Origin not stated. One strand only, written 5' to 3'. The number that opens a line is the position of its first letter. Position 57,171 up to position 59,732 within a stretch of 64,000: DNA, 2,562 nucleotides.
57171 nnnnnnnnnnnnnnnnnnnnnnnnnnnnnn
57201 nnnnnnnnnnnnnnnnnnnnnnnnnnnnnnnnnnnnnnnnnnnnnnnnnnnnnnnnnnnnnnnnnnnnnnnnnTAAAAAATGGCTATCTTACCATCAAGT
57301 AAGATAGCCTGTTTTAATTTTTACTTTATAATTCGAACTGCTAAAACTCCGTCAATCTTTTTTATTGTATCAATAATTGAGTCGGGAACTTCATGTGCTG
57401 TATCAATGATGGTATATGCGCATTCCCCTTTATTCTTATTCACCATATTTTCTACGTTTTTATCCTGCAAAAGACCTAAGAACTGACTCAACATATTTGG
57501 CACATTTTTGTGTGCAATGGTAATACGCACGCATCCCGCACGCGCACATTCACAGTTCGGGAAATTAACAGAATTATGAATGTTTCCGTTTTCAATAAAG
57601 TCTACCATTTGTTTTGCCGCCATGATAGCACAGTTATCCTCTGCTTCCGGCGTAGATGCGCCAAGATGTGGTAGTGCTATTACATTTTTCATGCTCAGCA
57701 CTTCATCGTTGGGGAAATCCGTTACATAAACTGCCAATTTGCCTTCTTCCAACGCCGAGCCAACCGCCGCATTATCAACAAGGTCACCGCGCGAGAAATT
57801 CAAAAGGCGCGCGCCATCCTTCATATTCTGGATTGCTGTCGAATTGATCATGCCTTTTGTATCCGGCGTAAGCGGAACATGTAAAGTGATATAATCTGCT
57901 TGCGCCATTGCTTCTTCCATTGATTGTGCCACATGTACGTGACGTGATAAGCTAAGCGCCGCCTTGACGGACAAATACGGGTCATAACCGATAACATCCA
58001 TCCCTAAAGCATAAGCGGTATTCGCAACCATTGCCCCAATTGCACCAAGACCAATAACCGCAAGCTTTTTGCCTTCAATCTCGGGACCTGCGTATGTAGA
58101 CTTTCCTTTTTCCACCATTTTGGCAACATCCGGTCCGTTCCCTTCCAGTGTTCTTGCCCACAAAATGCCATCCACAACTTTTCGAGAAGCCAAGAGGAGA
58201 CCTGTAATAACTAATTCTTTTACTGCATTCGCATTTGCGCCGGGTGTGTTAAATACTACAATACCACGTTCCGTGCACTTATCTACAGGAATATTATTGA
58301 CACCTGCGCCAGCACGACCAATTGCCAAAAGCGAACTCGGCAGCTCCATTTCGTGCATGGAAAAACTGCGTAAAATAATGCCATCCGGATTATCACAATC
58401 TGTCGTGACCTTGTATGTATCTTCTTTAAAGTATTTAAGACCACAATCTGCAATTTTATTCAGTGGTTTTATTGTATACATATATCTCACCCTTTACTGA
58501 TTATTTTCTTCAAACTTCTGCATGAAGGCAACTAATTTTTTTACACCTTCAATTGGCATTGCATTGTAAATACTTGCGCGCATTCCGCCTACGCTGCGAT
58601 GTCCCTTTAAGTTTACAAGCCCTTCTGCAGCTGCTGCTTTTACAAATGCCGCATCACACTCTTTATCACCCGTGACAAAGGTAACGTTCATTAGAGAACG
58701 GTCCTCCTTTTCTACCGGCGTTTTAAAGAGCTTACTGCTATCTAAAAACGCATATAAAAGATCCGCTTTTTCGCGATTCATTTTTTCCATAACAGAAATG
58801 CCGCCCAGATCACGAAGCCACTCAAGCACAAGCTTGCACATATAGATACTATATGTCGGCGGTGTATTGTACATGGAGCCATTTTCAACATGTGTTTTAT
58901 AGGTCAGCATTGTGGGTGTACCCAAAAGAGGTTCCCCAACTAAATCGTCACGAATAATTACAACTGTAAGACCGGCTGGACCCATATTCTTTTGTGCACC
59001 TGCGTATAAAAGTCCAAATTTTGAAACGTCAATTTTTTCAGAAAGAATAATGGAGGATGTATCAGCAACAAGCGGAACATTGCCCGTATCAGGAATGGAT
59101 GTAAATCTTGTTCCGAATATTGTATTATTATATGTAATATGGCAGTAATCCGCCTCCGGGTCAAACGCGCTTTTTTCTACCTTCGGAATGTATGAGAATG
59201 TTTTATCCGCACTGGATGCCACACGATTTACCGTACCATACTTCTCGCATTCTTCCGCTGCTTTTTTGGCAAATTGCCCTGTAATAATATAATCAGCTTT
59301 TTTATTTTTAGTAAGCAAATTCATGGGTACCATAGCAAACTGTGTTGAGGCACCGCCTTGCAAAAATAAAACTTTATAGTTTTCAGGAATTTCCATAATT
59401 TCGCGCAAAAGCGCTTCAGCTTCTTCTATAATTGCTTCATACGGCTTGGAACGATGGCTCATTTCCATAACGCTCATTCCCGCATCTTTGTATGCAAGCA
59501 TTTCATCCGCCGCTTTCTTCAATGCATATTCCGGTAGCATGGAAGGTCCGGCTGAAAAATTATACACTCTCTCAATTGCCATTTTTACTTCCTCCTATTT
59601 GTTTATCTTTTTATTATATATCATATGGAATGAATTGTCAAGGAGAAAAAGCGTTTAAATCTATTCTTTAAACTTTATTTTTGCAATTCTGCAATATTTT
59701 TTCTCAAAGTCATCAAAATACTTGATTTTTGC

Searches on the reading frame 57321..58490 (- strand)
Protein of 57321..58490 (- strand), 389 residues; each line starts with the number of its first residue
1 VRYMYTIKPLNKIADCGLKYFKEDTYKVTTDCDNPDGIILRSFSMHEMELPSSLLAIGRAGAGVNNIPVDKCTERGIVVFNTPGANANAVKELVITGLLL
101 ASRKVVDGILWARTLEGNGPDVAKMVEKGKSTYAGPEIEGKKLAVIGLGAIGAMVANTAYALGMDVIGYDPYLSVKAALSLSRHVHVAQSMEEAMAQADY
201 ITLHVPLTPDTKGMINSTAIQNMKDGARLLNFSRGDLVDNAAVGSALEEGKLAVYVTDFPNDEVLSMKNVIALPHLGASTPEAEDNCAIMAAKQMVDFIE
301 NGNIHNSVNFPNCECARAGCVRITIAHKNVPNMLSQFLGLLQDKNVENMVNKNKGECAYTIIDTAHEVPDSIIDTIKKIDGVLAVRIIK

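Call 79: search_protein_families(library=pfam, proteins=[window:57321-58490:-], max_evalue=0.00001)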
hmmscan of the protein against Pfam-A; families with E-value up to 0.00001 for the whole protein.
window:57321-58490:- (389 aa): 3 families
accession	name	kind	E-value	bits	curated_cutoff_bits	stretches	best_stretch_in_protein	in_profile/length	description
PF02826.25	2-Hacid_dh_C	-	1.2e-40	139.2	25.1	1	128-277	24-178/178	D-isomer specific 2-hydroxyacid dehydrogenase, NAD binding domain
PF00389.36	2-Hacid_dh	-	7.3e-19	68.2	24.6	1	31-309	36-134/134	D-isomer specific 2-hydroxyacid dehydrogenase, catalytic domain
PF03446.21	NAD_binding_2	-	5.1e-09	36.8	21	1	142-251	1-111/161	NAD binding domain of 6-phosphogluconate dehydrogenase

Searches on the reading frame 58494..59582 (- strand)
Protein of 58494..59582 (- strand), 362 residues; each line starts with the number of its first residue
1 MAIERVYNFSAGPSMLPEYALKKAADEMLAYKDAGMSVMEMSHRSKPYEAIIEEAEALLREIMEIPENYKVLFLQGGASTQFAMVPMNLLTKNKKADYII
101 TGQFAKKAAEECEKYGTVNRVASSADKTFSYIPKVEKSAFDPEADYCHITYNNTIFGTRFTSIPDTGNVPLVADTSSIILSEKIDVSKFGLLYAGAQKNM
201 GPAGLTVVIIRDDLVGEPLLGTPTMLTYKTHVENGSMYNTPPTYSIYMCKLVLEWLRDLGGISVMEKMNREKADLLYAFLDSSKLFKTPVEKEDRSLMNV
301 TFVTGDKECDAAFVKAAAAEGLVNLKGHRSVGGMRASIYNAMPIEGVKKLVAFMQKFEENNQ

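Call 79: search_protein_families(library=pfam, proteins=[window:58494-59582:-], max_evalue=0.00001)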
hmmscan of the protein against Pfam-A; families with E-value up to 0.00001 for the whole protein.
window:58494-59582:- (362 aa): 1 family
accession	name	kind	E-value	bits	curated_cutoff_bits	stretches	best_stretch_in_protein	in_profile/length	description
PF00266.25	Aminotran_5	-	1.4e-46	159.7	21.5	1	6-350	1-371/371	Aminotransferase class-V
